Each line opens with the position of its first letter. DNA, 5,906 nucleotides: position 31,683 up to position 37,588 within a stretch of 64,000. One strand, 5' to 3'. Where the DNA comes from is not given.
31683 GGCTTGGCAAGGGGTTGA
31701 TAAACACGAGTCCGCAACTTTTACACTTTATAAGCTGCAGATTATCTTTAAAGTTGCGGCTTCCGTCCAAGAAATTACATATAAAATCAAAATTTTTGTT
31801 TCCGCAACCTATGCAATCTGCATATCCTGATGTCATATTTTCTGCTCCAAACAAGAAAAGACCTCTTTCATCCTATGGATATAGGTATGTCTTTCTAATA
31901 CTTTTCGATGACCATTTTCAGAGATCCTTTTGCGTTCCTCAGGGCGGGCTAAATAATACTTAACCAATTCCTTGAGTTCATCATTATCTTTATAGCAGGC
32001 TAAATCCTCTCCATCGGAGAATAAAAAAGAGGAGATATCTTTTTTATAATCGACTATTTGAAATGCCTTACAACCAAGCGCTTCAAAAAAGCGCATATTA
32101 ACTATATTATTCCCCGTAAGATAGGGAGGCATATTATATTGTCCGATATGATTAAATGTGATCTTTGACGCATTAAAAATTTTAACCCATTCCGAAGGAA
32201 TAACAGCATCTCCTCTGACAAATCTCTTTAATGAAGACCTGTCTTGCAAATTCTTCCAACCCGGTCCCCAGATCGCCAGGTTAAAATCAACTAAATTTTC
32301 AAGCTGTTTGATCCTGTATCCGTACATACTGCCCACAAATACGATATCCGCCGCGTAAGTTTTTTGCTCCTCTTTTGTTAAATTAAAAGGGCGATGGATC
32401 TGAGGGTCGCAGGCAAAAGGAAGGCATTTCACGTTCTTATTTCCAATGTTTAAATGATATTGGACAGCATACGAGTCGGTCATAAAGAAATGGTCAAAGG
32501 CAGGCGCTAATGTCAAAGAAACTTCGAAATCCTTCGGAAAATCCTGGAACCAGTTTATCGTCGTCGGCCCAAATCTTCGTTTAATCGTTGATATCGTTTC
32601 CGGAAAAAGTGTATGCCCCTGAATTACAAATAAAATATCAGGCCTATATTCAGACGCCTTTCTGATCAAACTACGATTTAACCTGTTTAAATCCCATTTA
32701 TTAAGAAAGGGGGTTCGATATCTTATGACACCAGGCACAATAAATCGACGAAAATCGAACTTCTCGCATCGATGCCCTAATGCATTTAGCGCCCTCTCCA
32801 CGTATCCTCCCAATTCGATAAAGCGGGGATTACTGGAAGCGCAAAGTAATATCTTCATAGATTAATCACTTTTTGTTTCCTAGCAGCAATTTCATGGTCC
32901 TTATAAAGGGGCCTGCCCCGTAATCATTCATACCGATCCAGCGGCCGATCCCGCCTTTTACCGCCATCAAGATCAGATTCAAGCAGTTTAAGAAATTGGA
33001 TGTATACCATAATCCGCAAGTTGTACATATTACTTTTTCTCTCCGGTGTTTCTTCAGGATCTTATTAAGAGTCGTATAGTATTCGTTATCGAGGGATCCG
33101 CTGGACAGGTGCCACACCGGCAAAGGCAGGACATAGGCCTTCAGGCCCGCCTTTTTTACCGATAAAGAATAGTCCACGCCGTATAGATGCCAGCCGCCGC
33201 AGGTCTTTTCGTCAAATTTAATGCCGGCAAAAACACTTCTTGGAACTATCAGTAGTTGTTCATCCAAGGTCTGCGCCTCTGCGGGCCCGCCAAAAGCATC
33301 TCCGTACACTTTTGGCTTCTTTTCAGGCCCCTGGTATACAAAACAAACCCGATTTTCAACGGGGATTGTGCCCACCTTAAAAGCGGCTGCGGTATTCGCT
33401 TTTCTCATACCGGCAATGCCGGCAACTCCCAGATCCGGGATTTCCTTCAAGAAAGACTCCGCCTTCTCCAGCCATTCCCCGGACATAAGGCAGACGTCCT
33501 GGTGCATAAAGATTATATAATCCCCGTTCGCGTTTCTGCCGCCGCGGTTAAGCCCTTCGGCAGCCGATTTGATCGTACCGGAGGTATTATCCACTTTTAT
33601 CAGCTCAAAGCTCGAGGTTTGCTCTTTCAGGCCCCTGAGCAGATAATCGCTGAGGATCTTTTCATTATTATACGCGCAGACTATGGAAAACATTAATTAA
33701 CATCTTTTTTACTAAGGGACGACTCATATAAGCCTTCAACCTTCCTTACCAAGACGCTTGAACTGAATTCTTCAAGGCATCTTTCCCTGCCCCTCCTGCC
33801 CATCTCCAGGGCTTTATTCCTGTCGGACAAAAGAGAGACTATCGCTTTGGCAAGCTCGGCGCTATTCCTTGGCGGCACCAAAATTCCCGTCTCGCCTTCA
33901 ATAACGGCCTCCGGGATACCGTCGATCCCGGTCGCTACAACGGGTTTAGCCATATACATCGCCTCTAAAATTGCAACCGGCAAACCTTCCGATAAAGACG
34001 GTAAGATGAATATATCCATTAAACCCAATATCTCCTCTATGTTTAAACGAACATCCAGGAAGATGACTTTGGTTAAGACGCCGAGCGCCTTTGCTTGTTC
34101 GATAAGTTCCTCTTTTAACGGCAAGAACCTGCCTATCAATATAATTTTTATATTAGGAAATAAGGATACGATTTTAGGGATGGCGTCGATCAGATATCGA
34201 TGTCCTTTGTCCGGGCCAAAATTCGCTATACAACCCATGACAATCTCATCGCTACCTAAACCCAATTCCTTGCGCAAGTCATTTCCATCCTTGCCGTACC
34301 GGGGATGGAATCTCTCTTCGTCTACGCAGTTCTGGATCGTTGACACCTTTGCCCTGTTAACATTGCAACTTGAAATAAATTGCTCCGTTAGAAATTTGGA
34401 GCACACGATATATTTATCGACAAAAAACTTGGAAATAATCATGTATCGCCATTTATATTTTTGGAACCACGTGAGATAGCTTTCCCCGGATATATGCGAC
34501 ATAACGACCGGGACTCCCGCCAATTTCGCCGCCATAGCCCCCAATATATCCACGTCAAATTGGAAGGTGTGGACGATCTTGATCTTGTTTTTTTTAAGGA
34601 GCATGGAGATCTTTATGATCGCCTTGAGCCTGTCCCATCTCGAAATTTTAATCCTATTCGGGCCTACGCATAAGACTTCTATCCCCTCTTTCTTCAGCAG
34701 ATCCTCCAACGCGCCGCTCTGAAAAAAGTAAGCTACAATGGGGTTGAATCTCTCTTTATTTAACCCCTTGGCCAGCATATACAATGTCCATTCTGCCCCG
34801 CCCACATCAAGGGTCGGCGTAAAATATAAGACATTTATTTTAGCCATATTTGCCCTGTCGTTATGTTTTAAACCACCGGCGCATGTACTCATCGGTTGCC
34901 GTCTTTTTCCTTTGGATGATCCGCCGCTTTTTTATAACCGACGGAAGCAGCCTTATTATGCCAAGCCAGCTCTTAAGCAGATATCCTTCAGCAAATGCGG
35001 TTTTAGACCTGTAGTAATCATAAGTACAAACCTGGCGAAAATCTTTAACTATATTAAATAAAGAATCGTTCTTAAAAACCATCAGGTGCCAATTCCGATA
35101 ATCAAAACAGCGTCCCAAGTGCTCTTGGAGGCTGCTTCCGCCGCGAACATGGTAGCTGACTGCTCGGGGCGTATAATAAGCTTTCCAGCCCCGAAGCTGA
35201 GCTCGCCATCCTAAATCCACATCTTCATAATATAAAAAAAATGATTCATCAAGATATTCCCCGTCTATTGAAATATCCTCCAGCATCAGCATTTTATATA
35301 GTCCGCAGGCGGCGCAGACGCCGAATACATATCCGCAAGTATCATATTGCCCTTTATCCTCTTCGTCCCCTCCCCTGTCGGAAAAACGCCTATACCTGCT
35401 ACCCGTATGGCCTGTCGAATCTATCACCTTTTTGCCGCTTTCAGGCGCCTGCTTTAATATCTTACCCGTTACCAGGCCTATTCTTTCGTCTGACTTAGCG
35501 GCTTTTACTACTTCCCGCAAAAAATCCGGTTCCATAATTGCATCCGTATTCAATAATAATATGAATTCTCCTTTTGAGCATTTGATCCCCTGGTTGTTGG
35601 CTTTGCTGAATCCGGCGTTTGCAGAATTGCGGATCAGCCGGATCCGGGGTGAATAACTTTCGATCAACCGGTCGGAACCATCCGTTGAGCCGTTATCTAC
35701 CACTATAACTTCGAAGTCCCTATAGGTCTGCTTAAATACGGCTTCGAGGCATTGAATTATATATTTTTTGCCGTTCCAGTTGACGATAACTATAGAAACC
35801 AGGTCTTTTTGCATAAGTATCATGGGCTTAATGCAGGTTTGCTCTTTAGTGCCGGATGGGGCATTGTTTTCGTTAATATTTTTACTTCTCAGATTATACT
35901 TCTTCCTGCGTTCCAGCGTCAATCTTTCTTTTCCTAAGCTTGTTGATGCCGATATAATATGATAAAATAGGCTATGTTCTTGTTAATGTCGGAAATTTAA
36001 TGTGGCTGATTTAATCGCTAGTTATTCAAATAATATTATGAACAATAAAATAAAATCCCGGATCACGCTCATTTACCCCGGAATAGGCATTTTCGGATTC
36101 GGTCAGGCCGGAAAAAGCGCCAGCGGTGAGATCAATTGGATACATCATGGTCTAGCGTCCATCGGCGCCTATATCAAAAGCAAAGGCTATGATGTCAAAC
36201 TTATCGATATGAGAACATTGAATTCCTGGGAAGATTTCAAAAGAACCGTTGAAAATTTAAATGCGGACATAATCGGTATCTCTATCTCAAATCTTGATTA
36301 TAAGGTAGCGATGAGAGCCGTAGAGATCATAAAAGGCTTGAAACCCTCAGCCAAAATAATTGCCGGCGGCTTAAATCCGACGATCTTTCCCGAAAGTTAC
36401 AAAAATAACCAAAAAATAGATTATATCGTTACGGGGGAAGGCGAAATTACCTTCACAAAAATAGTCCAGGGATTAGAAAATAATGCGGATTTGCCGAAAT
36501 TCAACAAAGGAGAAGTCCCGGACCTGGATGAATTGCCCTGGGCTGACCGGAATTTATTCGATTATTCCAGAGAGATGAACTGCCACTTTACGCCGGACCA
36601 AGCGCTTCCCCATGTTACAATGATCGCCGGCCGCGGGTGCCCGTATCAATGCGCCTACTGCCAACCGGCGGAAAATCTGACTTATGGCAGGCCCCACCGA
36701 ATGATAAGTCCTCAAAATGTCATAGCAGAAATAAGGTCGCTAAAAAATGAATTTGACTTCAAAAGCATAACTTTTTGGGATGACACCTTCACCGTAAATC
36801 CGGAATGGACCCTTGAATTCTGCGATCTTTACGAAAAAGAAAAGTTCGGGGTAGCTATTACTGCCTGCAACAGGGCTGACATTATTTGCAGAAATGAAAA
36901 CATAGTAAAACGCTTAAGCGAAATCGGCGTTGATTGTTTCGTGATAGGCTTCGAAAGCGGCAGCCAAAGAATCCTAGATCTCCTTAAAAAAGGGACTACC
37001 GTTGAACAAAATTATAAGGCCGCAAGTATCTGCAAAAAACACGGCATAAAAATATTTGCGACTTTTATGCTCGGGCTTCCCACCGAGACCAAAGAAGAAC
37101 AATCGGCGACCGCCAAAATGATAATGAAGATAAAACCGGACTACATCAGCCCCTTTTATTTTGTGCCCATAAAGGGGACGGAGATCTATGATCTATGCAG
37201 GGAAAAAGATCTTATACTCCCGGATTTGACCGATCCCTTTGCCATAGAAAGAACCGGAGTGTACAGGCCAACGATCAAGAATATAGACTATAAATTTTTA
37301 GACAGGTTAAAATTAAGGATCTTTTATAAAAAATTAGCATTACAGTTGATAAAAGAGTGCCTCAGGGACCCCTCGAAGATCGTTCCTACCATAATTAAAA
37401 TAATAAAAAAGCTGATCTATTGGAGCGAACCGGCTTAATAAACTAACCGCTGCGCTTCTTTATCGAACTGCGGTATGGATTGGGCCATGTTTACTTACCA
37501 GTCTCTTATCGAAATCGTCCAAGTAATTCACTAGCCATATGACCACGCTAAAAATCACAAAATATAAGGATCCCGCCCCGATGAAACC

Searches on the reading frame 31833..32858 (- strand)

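Call 64: search_protein_families(library=pfam, proteins=[window:31833-32858:-], max_evalue=0.0001)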
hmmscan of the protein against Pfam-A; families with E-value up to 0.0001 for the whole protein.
window:31833-32858:- (341 aa): 1 family
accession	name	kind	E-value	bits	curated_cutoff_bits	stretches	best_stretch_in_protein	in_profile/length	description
PF13524.12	Glyco_trans_1_2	-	7.2e-32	110.8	25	1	184-333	7-142/144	Glycosyl transferase-like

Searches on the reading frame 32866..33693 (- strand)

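Call 64: search_protein_families(library=pfam, proteins=[window:32866-33693:-], max_evalue=0.0001)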
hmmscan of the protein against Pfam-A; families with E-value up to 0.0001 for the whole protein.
window:32866-33693:- (275 aa): 2 families
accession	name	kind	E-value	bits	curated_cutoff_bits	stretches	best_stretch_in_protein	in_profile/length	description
PF13712.12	Glyco_tranf_2_5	-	1.7e-18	67.6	27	1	4-194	2-186/210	Glycosyltransferase like family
PF00535.33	Glycos_transf_2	-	4.5e-08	33.6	23.3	1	45-110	67-131/168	Glycosyl transferase family 2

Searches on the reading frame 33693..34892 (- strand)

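Call 50: search_protein_families(library=pfam, proteins=[window:33693-34892:-], max_evalue=0.0001)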
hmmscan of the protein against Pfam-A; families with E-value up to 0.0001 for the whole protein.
window:33693-34892:- (399 aa): 6 families
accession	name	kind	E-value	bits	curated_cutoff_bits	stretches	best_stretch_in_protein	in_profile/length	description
PF00534.26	Glycos_transf_1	-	1.3e-35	122.9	26.4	1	205-371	4-172/172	Glycosyl transferases group 1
PF13692.12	Glyco_trans_1_4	-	4.4e-35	121.4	27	1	218-357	3-142/142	Glycosyl transferases group 1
PF13439.12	Glyco_transf_4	-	6.7e-18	65.7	28.5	1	30-194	1-170/170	Glycosyltransferase Family 4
PF13477.12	Glyco_trans_4_2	-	9.4e-07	29.5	23.4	1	63-152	37-124/139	Glycosyl transferase 4-like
PF13579.12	Glyco_trans_4_4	-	8.3e-06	26.7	29.7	1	31-188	1-157/158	Glycosyl transferase 4-like domain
PF13524.12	Glyco_trans_1_2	-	5.9e-05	23.5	25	0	306-379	65-136/144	Glycosyl transferase-like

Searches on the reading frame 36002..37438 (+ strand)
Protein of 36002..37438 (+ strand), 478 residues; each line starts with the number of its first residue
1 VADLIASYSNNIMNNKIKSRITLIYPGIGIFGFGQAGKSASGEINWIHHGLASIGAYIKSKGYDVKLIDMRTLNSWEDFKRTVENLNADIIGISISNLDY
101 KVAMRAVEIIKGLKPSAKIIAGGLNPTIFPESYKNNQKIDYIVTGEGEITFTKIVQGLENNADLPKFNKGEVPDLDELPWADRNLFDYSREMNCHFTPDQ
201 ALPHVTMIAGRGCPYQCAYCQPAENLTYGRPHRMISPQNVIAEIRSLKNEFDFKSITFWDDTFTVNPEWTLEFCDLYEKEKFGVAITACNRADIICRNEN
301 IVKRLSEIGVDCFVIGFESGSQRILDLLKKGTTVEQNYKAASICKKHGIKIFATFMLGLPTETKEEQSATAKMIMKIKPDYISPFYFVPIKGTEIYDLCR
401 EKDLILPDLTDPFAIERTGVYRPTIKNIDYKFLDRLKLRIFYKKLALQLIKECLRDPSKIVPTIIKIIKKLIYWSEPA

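Call 50: search_protein_families(library=pfam, proteins=[window:36002-37438:+], max_evalue=0.0001)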
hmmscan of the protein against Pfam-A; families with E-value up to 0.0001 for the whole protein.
window:36002-37438:+ (478 aa): 2 families
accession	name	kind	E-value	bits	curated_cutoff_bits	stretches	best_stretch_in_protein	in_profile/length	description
PF04055.27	Radical_SAM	-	1.4e-23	84.3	29.5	1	208-372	2-164/166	Radical SAM superfamily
PF02310.24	B12-binding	-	5.5e-19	68.6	32.1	1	47-154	13-120/121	B12 binding domain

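Call 68: search_protein_families(library=ncbifam, proteins=[window:36002-37438:+], max_evalue=1e-10)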
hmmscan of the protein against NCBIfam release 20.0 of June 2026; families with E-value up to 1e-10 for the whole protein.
window:36002-37438:+ (478 aa): 17 families
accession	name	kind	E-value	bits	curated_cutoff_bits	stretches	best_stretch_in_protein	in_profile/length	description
TIGR02026.1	BchE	equivalog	1.3e-46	159.6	481.35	1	45-408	19-395/497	magnesium-protoporphyrin IX monomethyl ester anaerobic oxidative cyclase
TIGR03471.1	HpnJ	equivalog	5.2e-43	147.6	577.6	1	89-468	70-447/472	hopanoid biosynthesis associated radical SAM protein HpnJ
TIGR04072.2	rSAM_ladder_B12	equivalog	1.9e-33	115.8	360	1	50-400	20-373/443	lipid biosynthesis B12-binding/radical SAM protein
TIGR04013.1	B12_SAM_MJ_1487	hypoth_equivalog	9.6e-32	110.2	251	2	57-236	19-183/382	TIGR04013 family B12-binding domain/radical SAM domain-containing protein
TIGR04385.1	B12_rSAM_cofa1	equivalog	5.2e-31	108.3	450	1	50-377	22-364/438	B12 lower ligand biosynthesis radical SAM protein BzaD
TIGR04479.1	bcpD_PhpK_rSAM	subfamily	3.1e-30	105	600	1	49-382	73-414/504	PhpK family radical SAM P-methyltransferase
NF050148.1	rSAM_ApyD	equivalog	2e-26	92.6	750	1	84-376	71-365/645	RiPP biosynthesis radical SAM protein ApyD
TIGR04367.1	HpnR_B12_rSAM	equivalog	2.8e-26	92.1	650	1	50-396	24-370/490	hopanoid C-3 methylase HpnR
TIGR04014.1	B12_SAM_MJ_0865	equivalog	1.3e-24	86.8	360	1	79-401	30-360/434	methyl-coenzyme M reductase glutamine C-methyltransferase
NF038361.1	rSAM_Sden_1168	equivalog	1.1e-23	83.6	575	1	75-398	128-472/560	Sden_1168 family B12-binding radical SAM P-methyltransferase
TIGR03975.1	rSAM_ocin_1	subfamily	4.4e-22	78.3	281.85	1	79-377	120-430/606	RiPP maturation radical SAM C-methyltransferase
NF040546.1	rSAM_CUAEP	equivalog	8.5e-21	74.2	500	1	49-374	14-338/468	CUAEP/CCAEP-tail radical SAM (seleno)protein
NF033070.1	rSAM_AprD4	equivalog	8.6e-17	61.2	500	1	146-405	143-396/456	AprD4 family radical SAM diol-dehydratase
NF040542.1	rSAM_RCCLKC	equivalog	1.2e-16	60.9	450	1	80-375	41-348/423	arsinothricin biosynthesis radical SAM protein ArsL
TIGR04190.1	B12_SAM_Ta0216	equivalog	5.3e-15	55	500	1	49-378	38-395/554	TIGR04190 family B12-binding domain/radical SAM domain protein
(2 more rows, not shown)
